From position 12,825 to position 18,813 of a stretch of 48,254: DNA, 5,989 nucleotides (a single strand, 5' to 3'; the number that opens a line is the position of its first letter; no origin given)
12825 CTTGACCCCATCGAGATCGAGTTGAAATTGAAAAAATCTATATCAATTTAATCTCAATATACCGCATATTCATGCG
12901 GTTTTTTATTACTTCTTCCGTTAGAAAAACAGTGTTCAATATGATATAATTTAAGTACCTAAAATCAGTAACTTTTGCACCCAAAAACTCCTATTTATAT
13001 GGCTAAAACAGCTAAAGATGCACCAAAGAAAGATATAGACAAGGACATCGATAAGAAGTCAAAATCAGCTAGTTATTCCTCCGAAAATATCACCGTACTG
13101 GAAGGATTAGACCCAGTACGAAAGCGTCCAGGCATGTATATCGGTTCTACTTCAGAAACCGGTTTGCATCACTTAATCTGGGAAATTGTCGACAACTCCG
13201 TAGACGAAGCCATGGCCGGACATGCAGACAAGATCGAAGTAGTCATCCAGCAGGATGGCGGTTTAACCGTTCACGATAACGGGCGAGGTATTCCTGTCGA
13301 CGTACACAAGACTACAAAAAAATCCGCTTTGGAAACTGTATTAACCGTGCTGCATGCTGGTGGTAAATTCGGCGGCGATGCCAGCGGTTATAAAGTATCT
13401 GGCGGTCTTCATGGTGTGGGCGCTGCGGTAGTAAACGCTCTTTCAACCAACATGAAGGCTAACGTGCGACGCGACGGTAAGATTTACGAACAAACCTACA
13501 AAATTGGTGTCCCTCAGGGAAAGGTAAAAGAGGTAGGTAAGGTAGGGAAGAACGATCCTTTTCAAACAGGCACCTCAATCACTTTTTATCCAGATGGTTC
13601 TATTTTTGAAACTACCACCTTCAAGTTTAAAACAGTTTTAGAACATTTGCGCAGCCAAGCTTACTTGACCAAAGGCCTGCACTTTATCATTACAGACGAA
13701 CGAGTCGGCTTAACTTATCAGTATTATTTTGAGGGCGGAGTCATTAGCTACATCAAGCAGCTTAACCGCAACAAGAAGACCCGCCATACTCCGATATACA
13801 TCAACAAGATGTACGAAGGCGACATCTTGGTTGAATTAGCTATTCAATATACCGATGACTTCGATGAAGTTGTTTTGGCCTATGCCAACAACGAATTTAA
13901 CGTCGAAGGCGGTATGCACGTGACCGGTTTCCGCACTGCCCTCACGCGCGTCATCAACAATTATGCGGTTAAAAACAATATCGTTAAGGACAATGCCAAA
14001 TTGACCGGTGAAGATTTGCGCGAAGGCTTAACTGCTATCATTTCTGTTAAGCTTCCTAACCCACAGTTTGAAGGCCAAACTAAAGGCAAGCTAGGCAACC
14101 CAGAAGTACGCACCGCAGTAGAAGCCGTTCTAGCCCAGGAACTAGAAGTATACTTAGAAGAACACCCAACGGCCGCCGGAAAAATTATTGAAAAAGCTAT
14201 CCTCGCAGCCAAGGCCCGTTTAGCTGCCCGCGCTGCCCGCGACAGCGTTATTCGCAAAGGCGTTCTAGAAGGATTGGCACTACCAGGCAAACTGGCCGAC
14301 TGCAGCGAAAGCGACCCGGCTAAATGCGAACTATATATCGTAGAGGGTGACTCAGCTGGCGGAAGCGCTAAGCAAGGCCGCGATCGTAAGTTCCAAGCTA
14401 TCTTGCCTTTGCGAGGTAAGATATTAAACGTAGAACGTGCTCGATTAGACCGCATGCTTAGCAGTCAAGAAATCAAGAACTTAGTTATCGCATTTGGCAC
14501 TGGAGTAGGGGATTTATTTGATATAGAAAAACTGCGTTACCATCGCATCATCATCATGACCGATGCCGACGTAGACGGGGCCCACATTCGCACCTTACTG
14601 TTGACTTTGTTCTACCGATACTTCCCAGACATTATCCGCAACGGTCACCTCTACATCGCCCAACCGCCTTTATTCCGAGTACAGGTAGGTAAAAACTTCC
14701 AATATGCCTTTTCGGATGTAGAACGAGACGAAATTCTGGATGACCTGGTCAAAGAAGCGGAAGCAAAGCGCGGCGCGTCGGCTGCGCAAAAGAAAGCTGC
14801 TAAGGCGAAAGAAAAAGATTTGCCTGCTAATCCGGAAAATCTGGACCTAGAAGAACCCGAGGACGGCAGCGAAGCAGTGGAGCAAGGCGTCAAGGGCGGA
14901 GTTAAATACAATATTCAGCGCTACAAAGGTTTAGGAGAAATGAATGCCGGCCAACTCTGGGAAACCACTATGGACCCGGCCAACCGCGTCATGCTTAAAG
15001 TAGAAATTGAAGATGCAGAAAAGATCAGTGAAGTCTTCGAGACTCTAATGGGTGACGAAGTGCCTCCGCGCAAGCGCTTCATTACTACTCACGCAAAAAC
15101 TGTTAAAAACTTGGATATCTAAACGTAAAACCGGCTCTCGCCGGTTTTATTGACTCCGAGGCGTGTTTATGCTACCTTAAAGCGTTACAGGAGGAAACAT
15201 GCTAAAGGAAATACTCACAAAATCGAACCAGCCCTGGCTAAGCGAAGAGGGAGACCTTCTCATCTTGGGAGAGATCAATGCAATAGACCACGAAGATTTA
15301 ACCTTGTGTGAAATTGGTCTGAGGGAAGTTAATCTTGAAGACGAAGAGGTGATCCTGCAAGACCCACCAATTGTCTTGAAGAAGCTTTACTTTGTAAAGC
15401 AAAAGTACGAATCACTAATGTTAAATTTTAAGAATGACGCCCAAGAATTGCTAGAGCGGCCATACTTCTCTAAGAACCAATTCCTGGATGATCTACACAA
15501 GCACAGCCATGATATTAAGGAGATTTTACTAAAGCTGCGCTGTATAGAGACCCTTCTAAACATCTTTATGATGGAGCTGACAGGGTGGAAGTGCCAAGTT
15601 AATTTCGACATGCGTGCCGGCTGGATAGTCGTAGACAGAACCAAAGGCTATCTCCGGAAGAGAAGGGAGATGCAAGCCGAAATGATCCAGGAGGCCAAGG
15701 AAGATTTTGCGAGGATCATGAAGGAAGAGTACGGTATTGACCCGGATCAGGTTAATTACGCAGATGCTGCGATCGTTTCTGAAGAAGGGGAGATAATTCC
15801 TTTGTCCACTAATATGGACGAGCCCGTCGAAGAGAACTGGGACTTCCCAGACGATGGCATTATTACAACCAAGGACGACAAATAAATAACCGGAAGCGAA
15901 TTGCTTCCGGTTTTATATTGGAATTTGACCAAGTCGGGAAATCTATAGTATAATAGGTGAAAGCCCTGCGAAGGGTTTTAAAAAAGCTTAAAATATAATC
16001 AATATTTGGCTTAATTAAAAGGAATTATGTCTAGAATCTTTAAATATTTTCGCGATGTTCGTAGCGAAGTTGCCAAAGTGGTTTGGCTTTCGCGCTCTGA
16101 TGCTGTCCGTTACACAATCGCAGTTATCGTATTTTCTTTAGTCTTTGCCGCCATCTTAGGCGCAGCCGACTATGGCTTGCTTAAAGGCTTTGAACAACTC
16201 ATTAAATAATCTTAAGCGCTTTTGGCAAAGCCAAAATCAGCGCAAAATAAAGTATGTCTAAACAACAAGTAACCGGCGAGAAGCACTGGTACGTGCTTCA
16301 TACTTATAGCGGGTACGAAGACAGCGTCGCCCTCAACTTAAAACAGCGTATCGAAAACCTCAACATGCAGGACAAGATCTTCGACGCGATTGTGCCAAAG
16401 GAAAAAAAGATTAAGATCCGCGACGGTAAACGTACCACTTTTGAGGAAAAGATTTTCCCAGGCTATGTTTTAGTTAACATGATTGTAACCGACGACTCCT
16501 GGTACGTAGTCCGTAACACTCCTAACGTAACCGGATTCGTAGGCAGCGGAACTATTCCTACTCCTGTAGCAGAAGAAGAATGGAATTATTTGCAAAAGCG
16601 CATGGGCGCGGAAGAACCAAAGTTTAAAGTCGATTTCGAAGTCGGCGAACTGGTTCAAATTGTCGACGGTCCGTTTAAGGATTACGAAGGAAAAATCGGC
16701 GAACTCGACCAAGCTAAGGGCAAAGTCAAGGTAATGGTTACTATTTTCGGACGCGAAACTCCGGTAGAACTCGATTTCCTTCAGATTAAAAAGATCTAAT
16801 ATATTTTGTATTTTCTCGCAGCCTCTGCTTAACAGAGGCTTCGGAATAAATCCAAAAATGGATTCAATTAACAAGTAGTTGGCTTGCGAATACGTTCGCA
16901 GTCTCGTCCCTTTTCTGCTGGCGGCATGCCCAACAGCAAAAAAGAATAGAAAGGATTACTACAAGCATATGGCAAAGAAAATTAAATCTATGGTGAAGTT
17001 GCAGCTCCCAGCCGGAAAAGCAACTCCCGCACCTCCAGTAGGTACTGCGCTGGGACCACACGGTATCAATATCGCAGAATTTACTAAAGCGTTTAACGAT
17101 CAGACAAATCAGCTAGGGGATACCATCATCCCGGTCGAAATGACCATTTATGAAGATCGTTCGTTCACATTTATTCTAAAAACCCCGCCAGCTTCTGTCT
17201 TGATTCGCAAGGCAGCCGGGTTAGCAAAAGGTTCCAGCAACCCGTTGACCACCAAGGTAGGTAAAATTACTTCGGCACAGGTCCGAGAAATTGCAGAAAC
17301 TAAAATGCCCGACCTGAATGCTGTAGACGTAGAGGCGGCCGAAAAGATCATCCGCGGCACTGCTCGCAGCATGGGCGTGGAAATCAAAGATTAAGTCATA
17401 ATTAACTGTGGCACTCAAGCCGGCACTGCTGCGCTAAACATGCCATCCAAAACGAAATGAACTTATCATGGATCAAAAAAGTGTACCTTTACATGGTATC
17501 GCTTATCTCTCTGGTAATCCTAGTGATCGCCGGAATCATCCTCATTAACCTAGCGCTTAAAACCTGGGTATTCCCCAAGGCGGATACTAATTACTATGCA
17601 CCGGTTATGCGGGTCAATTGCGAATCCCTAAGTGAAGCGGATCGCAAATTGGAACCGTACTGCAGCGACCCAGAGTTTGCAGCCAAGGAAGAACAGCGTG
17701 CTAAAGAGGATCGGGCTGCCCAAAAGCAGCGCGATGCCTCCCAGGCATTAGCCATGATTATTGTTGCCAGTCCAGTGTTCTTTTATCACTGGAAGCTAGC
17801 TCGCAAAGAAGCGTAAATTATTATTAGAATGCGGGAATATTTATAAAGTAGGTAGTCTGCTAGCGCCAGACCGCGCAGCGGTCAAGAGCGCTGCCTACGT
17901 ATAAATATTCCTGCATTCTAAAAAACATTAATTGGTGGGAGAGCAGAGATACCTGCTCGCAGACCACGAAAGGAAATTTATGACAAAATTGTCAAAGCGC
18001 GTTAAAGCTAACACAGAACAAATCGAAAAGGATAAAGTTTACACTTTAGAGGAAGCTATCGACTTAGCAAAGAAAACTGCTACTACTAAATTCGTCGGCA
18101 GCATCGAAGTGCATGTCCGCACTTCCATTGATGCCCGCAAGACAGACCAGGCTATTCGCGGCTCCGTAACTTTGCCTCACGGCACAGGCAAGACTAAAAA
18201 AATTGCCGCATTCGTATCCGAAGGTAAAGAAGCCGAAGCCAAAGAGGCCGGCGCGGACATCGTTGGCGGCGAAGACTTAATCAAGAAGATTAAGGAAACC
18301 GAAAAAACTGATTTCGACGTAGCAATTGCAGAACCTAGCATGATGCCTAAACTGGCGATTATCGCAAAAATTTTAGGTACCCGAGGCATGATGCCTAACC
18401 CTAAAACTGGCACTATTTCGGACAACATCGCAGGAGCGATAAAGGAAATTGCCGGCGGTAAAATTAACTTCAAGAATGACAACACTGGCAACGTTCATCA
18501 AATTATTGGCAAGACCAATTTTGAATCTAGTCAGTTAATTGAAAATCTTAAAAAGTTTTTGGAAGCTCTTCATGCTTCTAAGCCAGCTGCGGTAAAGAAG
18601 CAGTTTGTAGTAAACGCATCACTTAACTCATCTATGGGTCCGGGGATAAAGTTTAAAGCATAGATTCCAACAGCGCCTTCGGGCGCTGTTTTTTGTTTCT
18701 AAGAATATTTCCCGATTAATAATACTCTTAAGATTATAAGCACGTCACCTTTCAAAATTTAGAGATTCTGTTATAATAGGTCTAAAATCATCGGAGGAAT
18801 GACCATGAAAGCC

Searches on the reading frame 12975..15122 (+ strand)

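Call 9: search_protein_families(library=pfam, proteins=[window:12975-15122:+], max_evalue=0.001)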
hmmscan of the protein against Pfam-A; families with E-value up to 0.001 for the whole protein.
window:12975-15122:+ (715 aa): 4 families
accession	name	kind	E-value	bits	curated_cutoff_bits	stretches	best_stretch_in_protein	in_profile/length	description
PF00204.31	DNA_gyraseB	-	1.3e-55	188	27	1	255-423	1-172/173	DNA gyrase B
PF00986.26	DNA_gyraseB_C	-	2.3e-29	101.8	29.8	1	644-703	3-62/63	DNA gyrase B subunit, carboxyl terminus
PF01751.28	Toprim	-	1.5e-19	70.4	23.1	1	452-563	1-95/96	Toprim domain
PF02518.31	HATPase_c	-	6.2e-16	59.2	26.4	1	61-206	3-107/111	Histidine kinase-, DNA gyrase B-, and HSP90-like ATPase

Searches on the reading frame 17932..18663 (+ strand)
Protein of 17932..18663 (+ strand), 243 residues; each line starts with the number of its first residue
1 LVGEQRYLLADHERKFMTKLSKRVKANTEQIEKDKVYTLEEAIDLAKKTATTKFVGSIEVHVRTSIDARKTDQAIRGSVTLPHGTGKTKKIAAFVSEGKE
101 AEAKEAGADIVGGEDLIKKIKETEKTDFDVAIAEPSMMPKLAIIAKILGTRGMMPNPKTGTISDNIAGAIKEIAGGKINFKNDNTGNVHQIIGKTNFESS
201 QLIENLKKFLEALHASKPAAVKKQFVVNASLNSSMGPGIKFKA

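Call 9: search_protein_families(library=pfam, proteins=[window:17932-18663:+], max_evalue=0.001)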
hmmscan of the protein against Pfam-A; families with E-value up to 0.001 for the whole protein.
window:17932-18663:+ (243 aa): 1 family
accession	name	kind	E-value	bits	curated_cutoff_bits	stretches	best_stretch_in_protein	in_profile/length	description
PF00687.26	Ribosomal_L1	-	2.2e-54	184.5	32.2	1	47-237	2-198/198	Ribosomal protein L1p/L10e family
